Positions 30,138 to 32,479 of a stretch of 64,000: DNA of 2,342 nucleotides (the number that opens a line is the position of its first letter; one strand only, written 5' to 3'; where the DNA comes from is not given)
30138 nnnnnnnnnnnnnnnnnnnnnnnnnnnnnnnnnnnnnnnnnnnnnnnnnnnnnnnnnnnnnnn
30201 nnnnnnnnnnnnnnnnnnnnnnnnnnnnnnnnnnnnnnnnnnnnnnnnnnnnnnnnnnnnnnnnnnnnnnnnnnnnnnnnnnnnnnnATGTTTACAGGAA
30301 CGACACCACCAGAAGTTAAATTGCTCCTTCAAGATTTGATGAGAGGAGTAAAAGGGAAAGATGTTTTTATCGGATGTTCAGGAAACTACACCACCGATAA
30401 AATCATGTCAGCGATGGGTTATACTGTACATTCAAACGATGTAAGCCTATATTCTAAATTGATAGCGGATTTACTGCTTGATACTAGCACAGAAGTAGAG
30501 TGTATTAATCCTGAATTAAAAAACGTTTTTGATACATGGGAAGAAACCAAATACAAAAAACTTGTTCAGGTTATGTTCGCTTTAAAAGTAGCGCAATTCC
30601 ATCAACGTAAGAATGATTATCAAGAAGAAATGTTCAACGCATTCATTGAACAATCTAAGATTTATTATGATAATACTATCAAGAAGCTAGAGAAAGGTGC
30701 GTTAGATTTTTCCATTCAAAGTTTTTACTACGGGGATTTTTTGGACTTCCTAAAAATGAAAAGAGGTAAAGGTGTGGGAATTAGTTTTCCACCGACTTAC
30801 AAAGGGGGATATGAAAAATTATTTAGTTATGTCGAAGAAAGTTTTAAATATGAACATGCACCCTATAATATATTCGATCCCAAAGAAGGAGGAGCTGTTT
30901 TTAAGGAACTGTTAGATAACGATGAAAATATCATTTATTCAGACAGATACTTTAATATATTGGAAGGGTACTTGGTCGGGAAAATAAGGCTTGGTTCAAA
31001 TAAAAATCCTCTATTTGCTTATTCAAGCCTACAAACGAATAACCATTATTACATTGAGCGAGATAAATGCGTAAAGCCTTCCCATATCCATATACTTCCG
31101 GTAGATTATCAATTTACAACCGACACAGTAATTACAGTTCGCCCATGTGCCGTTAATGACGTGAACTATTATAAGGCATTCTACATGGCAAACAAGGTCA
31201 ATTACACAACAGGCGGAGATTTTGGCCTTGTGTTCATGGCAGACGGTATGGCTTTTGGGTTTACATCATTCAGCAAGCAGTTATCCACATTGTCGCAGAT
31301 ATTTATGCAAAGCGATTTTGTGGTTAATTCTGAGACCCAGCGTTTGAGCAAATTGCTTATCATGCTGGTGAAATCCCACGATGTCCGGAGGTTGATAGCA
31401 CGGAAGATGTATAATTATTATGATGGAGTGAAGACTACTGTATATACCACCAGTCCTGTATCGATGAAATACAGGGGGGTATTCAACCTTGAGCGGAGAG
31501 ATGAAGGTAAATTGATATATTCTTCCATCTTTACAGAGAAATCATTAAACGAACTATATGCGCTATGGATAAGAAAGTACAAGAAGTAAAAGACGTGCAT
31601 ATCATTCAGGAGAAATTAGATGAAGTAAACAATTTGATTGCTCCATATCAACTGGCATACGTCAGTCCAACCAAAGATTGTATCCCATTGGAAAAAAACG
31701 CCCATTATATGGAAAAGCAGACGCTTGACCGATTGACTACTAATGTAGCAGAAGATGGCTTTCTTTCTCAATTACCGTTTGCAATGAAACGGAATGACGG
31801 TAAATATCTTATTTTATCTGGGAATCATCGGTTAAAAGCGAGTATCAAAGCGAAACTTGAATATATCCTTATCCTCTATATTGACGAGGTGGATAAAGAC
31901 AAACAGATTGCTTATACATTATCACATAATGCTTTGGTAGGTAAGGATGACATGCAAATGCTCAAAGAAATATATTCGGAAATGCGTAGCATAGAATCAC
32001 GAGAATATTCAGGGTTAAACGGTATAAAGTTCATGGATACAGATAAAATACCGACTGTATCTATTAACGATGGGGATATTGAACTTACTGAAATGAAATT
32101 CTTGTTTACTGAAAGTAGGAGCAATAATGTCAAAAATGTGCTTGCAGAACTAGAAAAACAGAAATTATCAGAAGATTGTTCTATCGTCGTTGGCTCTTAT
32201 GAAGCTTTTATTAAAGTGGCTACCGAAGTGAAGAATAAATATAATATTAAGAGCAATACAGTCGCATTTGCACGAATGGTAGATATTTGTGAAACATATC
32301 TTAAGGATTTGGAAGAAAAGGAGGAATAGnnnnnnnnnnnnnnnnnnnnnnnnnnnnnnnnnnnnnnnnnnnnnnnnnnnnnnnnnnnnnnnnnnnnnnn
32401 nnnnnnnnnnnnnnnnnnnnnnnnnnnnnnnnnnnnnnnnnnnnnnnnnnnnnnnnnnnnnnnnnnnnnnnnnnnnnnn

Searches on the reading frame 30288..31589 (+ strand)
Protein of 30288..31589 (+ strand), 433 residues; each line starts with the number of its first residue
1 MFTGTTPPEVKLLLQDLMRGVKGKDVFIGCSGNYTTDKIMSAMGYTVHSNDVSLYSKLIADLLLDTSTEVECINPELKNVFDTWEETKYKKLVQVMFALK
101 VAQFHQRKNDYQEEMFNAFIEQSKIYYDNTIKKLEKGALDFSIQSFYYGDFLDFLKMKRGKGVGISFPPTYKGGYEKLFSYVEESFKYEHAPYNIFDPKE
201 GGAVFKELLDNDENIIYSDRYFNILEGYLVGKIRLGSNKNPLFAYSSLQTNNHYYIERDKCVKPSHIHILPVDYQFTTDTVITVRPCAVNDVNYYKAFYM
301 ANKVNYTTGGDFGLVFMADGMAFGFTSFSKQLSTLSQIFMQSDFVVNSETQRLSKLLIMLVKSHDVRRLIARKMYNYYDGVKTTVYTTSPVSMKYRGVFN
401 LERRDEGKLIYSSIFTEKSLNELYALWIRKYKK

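Call 24: search_protein_families(library=phrogs, proteins=[window:30288-31589:+], max_evalue=0.001)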
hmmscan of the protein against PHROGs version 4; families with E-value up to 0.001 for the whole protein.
window:30288-31589:+ (433 aa): 2 families
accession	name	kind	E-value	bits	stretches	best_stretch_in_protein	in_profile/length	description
phrog_7858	-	unknown function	6.7e-123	411.9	1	1-433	10-432/439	-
phrog_2443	-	other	7.8e-12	45.6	1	289-401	650-762/801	amidoligase enzyme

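Call 65: search_protein_families(library=pfam, proteins=[window:30288-31589:+], max_evalue=0.001)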
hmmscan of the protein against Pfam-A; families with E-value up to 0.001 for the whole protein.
window:30288-31589:+ (433 aa): 2 families
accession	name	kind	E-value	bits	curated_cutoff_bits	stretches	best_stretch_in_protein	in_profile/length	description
PF22555.1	DAM-like-phage1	-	3.2e-40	138.6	27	1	2-252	1-258/274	Phage DNA Adenine Methylase-like domain 1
PF22559.2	GNAT-phage-like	-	8e-32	110.8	27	1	280-432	2-164/164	Phage GNAT-like domain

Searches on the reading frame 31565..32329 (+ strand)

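Call 24: search_protein_families(library=phrogs, proteins=[window:31565-32329:+], max_evalue=0.001)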
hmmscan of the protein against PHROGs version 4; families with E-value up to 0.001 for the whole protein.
window:31565-32329:+ (254 aa): 11 families
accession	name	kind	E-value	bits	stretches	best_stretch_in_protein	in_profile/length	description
phrog_7405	-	unknown function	3.6e-59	201.5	1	15-253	8-247/250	-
phrog_940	-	DNA, RNA and nucleotide metabolism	5.4e-11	43.3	1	37-184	12-134/388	nuclease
phrog_8071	-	DNA, RNA and nucleotide metabolism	6.7e-09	36.5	1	37-152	13-122/389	ParB-like partition protein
phrog_26387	-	DNA, RNA and nucleotide metabolism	9.7e-09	36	1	42-145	21-126/252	ParB-like partition nuclease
phrog_620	-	DNA, RNA and nucleotide metabolism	4.3e-08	34.5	1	36-143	14-121/217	ParB-like partition protein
phrog_498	-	other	8.4e-08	32.2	1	35-142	39-145/633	DNA methyltransferase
phrog_723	-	DNA, RNA and nucleotide metabolism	8.3e-07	30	1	73-143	52-125/223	ParB-like partition protein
phrog_4715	-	DNA, RNA and nucleotide metabolism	2.2e-05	24.1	1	47-103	162-219/630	ParB-like partition protein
phrog_930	-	DNA, RNA and nucleotide metabolism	2.7e-05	25.1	1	36-143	12-112/223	ParB-like partition protein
phrog_3951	-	unknown function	0.00016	22.3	1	49-144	39-135/301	-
phrog_3694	-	unknown function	0.00045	20.4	0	50-92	42-84/376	-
